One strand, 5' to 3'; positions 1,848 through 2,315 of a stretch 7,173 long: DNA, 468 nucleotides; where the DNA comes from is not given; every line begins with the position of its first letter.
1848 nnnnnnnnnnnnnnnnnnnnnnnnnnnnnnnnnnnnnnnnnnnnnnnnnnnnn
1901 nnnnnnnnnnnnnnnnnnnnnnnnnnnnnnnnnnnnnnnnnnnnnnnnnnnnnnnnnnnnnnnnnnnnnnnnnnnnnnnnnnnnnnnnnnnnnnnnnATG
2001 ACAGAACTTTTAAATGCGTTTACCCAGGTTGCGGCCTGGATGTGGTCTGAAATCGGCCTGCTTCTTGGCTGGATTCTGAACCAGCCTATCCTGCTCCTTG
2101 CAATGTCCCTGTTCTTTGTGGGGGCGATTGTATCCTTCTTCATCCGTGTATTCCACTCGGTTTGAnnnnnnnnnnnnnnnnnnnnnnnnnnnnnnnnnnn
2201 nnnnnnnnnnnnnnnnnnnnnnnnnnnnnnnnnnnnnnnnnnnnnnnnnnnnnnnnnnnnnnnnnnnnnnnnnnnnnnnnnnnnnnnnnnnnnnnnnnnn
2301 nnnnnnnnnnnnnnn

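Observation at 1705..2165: Tandem major-coat paralogs, one with a Sec signal peptide and one without, sharing an identical 27-aa TM and DNA-binding C-terminus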

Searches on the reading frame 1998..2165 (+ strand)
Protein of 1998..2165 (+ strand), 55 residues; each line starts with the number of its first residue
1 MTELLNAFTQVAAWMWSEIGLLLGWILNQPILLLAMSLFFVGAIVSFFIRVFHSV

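Call 6: search_protein_families(library=phrogs, proteins=[window:1998-2165:+], max_evalue=0.01)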
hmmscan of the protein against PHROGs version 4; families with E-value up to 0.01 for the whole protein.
window:1998-2165:+ (55 aa): 0 families

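Call 8: search_protein_families(library=pfam, proteins=[window:1998-2165:+], max_evalue=0.1)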
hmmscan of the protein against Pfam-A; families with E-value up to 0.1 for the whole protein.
window:1998-2165:+ (55 aa): 1 family
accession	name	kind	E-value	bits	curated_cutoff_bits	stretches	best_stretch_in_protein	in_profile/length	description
PF11990.13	DUF3487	-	0.093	13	27.8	1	6-52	26-72/114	Protein of unknown function (DUF3487)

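Call 12: find_related_loci(query=window:1998-2162:+, collection=viral_contigs, flank=6000)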
Query window:1998-2162:+ (55 aa) in viral_contigs; peptide patterns used: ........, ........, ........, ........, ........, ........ (x = any residue, [..] = any of these).
22 stretches matched a pattern; 3 encode a relative of the query (tblastn E <= 1e-3); 3 distinct loci.
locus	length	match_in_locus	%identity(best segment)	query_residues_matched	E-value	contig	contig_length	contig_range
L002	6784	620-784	96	1-55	1e-31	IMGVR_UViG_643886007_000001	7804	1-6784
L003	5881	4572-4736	96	1-55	1e-31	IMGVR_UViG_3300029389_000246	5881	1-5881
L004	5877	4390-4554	85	1-55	4e-28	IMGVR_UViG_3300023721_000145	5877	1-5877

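Call 13: find_related_loci(query=window:1998-2162:+, collection=genome_contigs, flank=8000)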
Query window:1998-2162:+ (55 aa) in genome_contigs; peptide patterns used: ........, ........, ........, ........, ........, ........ (x = any residue, [..] = any of these).
600 stretches matched a pattern (row limit reached: there are more); 2 encode a relative of the query (tblastn E <= 1e-3); 2 distinct loci.
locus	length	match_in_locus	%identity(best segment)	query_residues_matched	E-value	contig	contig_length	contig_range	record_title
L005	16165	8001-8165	78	1-55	5e-27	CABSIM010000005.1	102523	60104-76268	MAG TPA_asm: uncultured Clostridiaceae bacterium isolate MGYG-HGUT-02628 genome assembly, contig: GUT_GENOME155726_5, wh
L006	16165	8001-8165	73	1-55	1e-25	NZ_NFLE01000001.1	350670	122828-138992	Lachnoclostridium sp. An14 An14_contig_1, whole genome shotgun sequence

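Call 22: find_related_loci(query=A1, collection=viral_contigs, flank=5000)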
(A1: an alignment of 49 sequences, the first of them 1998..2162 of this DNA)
Query A1 (55 aa) in viral_contigs; peptide patterns used: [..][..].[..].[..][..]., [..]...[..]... (x = any residue, [..] = any of these).
98 stretches matched a pattern; 13 encode a relative of the query (tblastn E <= 1e-3); 13 distinct loci.
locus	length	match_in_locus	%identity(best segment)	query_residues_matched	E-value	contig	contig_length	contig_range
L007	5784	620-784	96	1-55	6e-31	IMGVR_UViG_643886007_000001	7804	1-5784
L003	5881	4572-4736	96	1-55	6e-31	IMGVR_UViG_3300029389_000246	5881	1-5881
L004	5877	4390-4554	85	1-55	2e-27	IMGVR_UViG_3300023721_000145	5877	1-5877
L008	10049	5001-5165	60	1-55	4e-20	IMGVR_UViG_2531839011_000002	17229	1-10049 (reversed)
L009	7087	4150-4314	60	1-55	4e-20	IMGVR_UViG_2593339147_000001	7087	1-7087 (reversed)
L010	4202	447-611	60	1-55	4e-20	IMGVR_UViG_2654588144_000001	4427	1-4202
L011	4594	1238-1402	60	1-55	4e-20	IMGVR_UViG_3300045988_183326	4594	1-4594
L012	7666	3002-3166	60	1-55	5e-20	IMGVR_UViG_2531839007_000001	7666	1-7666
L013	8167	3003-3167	60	1-55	5e-20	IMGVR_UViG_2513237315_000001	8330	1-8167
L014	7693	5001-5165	60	1-55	5e-20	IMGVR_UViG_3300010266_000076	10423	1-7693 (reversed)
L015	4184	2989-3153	60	1-55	5e-20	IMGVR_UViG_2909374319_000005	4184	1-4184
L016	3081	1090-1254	60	1-55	5e-20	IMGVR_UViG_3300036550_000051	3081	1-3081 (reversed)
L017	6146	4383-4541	62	3-55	7e-20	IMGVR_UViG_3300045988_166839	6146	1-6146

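Call 23: search_solved_structures(query=A1, max_evalue=10, show_alignments=2)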
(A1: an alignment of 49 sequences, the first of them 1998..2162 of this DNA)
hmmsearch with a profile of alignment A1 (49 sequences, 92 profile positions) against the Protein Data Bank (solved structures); distinct sequences matched with E-value up to 10: 4.
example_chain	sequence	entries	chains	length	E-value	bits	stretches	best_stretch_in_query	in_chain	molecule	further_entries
8yk0_A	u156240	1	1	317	0.16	15.4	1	38-79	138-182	Probable G-protein coupled receptor 156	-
8yk0_B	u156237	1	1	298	0.17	15.3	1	37-79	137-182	Probable G-protein coupled receptor 156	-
8yjp_A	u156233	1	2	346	0.21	15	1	38-79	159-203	Probable G-protein coupled receptor 156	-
8ieb_A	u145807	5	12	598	1.4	12.4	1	38-79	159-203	Probable G-protein coupled receptor 156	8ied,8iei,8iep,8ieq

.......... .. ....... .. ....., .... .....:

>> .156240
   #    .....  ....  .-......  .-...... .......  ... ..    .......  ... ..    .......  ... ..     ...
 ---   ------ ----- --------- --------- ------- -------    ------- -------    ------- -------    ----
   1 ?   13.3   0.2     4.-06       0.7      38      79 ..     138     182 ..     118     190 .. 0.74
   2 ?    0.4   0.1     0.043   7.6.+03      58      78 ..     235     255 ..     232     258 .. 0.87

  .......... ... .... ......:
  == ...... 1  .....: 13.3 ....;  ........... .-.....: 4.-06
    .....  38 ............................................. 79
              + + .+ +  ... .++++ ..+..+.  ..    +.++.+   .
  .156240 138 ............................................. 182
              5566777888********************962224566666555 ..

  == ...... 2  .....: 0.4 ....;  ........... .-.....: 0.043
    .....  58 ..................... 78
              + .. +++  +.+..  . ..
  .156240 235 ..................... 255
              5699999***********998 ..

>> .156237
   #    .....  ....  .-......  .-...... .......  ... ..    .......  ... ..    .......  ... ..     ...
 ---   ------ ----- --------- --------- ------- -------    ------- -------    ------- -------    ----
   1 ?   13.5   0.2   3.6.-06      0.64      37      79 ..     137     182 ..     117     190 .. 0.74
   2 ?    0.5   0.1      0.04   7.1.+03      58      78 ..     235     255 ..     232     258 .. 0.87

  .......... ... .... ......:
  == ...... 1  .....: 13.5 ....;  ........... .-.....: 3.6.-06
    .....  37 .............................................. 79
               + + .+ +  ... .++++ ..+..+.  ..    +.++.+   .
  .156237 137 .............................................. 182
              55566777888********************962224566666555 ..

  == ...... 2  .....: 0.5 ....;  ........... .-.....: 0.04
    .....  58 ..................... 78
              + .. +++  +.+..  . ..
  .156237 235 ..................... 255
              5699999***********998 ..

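Call 26: find_related_loci(query=A1, collection=metagenome_contigs, flank=4000)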
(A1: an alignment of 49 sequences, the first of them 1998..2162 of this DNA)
Query A1 (55 aa) in metagenome_contigs; peptide patterns used: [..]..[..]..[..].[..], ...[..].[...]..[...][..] (x = any residue, [..] = any of these).
107 stretches matched a pattern; 23 encode a relative of the query (tblastn E <= 1e-3); 23 distinct loci.
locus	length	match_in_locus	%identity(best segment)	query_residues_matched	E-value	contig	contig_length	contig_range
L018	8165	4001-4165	96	1-55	1e-30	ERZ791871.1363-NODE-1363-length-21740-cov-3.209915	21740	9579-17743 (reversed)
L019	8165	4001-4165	96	1-55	1e-30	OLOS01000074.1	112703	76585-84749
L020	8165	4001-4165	89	1-55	2e-28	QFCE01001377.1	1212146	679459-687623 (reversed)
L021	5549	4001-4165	89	1-55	2e-28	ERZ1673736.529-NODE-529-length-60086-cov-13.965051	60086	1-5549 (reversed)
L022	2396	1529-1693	87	1-55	7e-28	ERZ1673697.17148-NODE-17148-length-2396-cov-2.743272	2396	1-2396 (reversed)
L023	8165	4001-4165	87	1-55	9e-28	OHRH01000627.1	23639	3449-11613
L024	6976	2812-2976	87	1-55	9e-28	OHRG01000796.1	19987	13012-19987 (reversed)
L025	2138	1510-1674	85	1-55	3e-27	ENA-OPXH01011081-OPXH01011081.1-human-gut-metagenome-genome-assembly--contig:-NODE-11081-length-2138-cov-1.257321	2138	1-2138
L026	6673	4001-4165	85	1-55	3e-27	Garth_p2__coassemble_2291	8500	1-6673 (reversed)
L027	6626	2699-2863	85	1-55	3e-27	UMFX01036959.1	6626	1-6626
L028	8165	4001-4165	85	1-55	3e-27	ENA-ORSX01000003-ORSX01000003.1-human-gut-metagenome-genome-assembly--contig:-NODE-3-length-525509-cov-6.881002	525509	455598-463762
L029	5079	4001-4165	84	1-55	7e-27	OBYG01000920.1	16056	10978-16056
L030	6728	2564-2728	85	1-55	9e-27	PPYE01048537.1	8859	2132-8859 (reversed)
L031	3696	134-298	82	1-55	2e-26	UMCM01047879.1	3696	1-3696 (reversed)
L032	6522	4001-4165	82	1-55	1e-26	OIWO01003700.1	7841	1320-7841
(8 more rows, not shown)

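Call 34: predict_structure(alignment_id=A1)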
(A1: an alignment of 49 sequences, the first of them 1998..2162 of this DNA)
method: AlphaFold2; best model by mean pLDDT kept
length: 55 residues; sequences in the alignment: 49
mean_pLDDT: 92.5   pTM: 0.47
mean pLDDT of the five models: 92.5, 90.4, 89.4, 85.8, 79.8
residues with pLDDT >= 90: 46; 70-90: 9; 50-70: 0; < 50: 0
segments of 3 or more residues with pLDDT < 50: none
pLDDT, mean of each block of 10 residues (from residue 1): 91 95 91 92 96 88
secondary structure, 60 per line:
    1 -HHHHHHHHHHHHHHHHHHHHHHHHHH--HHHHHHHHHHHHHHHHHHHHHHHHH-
elements in order: H2-27 H30-54

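Call 37: fold_search(model_id=the predicted structure, library=pdb)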
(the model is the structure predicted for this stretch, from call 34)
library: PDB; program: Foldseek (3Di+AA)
matches with E <= 10: 0; with E <= 0.001: 0
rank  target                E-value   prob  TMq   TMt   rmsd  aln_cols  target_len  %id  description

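Call 46: search_protein_representatives(alignment_id=A1)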
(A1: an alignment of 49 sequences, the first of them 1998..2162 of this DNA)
Query: 49 sequences, 92 profile positions. Proteins with E-value up to 0.001 (for the whole library): 95; up to 1e-10: 22; up to 1e-30: 1. The best 95 are listed.
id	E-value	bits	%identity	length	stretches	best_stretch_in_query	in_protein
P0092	2.6e-33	130.2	-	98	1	6-92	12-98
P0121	2.0e-25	104.9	-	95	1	2-92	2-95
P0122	5.8e-25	103.4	-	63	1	33-92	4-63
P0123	1.3e-21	92.6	-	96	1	4-91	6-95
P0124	1.7e-21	92.3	-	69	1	38-85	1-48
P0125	8.1e-21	90.1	-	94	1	12-92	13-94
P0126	9.5e-17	77.1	-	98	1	13-91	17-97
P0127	3.1e-16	75.4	-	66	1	41-90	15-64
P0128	5.9e-16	74.5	-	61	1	35-91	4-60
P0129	8.9e-16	73.9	-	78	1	40-92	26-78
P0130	1.4e-15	73.4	-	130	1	38-80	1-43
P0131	1.2e-13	67.1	-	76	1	38-81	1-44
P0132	1.3e-13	67.1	-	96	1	13-92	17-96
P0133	1.5e-13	66.8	-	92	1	9-90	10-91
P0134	1.7e-13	66.6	-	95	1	8-91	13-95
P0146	1.3e-09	54.2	-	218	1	27-90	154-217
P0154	1.0e-07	48.1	-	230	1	31-90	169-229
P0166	5.2e-06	42.7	-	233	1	33-90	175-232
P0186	8.1e-05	38.8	-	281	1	41-89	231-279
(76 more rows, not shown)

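Call 48: find_encoding_contigs(protein=P0154, flank=6000, max_places=4)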
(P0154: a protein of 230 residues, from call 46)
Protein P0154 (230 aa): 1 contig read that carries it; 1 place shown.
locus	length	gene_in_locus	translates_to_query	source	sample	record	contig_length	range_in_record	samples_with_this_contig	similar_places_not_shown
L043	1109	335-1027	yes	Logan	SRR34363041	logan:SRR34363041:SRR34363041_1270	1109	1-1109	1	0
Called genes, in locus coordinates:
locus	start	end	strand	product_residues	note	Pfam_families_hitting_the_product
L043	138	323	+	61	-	-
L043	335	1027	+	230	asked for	-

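Call 49: find_related_loci(query=P0146, collection=viral_contigs, flank=6000)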
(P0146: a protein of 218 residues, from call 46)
Query P0146 (218 aa) in viral_contigs; peptide patterns used: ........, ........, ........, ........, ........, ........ (x = any residue, [..] = any of these).
95 stretches matched a pattern, but none encodes a relative of the query by tblastn (E <= 1e-3).

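Call 51: find_encoding_contigs(protein=P0186, flank=6000, max_places=3)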
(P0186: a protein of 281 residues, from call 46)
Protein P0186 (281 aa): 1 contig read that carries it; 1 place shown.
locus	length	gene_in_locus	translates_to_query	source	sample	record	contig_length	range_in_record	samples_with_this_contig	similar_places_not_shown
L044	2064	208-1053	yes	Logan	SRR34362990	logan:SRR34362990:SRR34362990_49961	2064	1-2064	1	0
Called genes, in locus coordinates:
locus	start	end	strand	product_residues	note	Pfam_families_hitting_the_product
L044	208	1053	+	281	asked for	-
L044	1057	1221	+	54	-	-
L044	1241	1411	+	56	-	-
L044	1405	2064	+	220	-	?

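Call 52: find_encoding_contigs(protein=P0166, flank=6000, max_places=3)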
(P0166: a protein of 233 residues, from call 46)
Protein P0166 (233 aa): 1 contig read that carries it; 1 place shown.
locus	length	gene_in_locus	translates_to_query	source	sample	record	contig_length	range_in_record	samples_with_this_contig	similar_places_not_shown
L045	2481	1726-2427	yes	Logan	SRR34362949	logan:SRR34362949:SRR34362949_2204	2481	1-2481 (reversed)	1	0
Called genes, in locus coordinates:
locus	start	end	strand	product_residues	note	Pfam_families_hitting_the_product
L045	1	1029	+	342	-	?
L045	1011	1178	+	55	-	-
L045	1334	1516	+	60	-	-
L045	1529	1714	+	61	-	-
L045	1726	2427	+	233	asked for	-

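Call 58: search_protein_families(library=pfam, alignment_id=A1, max_evalue=10)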
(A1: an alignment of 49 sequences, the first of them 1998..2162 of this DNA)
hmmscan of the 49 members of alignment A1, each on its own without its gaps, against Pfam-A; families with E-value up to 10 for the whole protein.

A. member 1, window:1998-2162:+ (55 aa): 2 families
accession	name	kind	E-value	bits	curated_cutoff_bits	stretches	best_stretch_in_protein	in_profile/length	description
PF11990.13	DUF3487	-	0.093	13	27.8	1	6-52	26-72/114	Protein of unknown function (DUF3487)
PF17628.7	IncD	-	0.31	11.3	27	1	12-44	47-80/141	Inclusion membrane protein D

B. families by the number of members that match (of 49 scanned): 15 families
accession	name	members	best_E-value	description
PF11990.13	DUF3487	34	0.0034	Protein of unknown function (DUF3487)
PF17628.7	IncD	9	0.12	Inclusion membrane protein D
PF19199.5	Phage_coatGP8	4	0.0022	Phage major coat protein, Gp8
PF04956.18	TrbC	2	0.00096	TrbC/VIRB2 pilin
PF06912.16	DUF1275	1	0.001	Protein of unknown function (DUF1275)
PF06305.16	LapA_dom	1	0.029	Lipopolysaccharide assembly protein A domain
PF23471.1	Cap15_TM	1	0.055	Cap15, TM helices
PF05610.16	DUF779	1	0.1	Protein of unknown function (DUF779)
PF19592.4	DUF6097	1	0.23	Family of unknown function (DUF6097)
PF05111.17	Amelin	1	0.24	Ameloblastin precursor (Amelin)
PF05545.16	FixQ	1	0.27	Cbb3-type cytochrome oxidase component FixQ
PF10836.13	DUF2574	1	0.29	Protein of unknown function (DUF2574)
PF13786.12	DUF4179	1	0.37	Domain of unknown function (DUF4179)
PF15220.11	HILPDA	1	0.47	Hypoxia-inducible lipid droplet-associated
PF03597.20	FixS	1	3.9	Cytochrome oxidase maturation protein cbb3-type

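Call 71: predict_structure(alignment_id=A2)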
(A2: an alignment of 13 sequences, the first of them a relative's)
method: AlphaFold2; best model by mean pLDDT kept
length: 230 residues; sequences in the alignment: 13
mean_pLDDT: 65.8   pTM: 0.39
mean pLDDT of the five models: 65.8, 63.6, 63.3, 59.1, 51.4
residues with pLDDT >= 90: 5; 70-90: 111; 50-70: 52; < 50: 62
segments of 3 or more residues with pLDDT < 50: 20-73, 104-107
pLDDT, mean of each block of 10 residues (from residue 1): 72 64 43 41 43 45 35 61 77 74 53 77 67 81 72 71 66 52 80 88 83 88 80
secondary structure, 60 per line:
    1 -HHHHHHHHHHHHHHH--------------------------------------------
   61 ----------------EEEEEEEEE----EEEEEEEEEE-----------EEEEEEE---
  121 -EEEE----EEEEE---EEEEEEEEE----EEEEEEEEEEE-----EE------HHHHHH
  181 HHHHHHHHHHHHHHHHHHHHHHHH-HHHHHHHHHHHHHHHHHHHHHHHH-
elements in order: H2-16 E77-85 E90-99 E111-117 E122-125 E130-134 E138-146 E151-161 H175-204 H206-229

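Call 73: fold_search(model_id=the predicted structure, library=pdb)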
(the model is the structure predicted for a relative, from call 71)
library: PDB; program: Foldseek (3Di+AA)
matches with E <= 10: 761; with E <= 0.001: 0
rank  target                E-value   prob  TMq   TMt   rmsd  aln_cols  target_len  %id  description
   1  8z22_A                7.5e-02  0.95  0.26  0.37   7.0       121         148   13  Crystal structure of the liprin-alpha2/RIM1 complex (released 2025-04-02)
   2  2edd_MODEL_1_A        8.3e-02  0.75  0.24  0.38   8.0       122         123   12  Solution structure of the fifth fibronectin type III domain of human Netrin receptor DCC (released 2008-03-04)
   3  7e9l_A                1.2e-01  0.89  0.23  0.11   5.4        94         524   11  Crystal Structure of POMGNT2 in complex with UDP and mono-mannosyl peptide (379Man short peptide) (released 2021-05-05)
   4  1x5y_MODEL_1_A        1.3e-01  0.75  0.23  0.39   6.2       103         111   20  Solution structure of the fibronectin type-III domain of mouse myosin-binding protein C, Fast-type homolog (released 2005-11-17)
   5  8z22_B                1.4e-01  0.92  0.25  0.36   6.4       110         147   14  Crystal structure of the liprin-alpha2/RIM1 complex (released 2025-04-02)
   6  8tld_E                1.6e-01  0.90  0.26  0.45   5.1       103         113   11  Structure of the IL-5 Signaling Complex (released 2024-04-10)
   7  2nce_MODEL_1_A        1.7e-01  0.69  0.22  0.33  11.9       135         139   15  Solution Structure of Ca2+-bound C2 domain from Protein Kinase C alpha in the form of complex with V5-pHM pept (released 2017-03-29)
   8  5uv8_G                1.9e-01  0.90  0.26  0.23   4.5        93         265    8  Interleukin-3 Receptor Complex (released 2018-02-07)
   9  1tfh_B                2.1e-01  0.75  0.21  0.25   5.6        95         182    8  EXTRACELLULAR DOMAIN OF HUMAN TISSUE FACTOR (released 1998-02-25)
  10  2dle_MODEL_1_A        2.3e-01  0.80  0.28  0.50   9.1       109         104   10  Solution structure of the fourth fn3 domain of human receptor-type tyrosine-protein phosphatase eta (released 2006-10-18)
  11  4o00_A                2.3e-01  0.75  0.24  0.42   5.3       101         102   11  Crystal structure of the Titin A-band domain A3 (released 2014-12-24)
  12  2q3x_A                2.3e-01  0.72  0.24  0.34   6.8       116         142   16  The RIM1alpha C2B domain (released 2007-08-28)
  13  4es9_A                3.2e-01  0.63  0.23  0.19   5.5       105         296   10  Crystal Structure of the adhesin domain of Epf from Streptococcus pyogenes in P21 (released 2012-09-19)
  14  4dnl                  3.6e-01  0.75  0.24  0.37   6.3       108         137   14  Crystal structure of a C2 domain of a protein kinase C alpha (PRKCA) from Homo sapiens at 1.90 A resolution (released 2012-02-22)
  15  1c8p_MODEL_1_A        3.6e-01  0.57  0.23  0.42   8.4       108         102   12  NMR STRUCTURE OF THE LIGAND BINDING DOMAIN OF THE COMMON BETA-CHAIN IN THE GM-CSF, IL-3 AND IL-5 RECEPTORS (released 2000-06-15)
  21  1bu8                  4.7e-01  0.08  0.11  0.06  14.1       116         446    9  RAT PANCREATIC LIPASE RELATED PROTEIN 2 (released 1998-12-23)
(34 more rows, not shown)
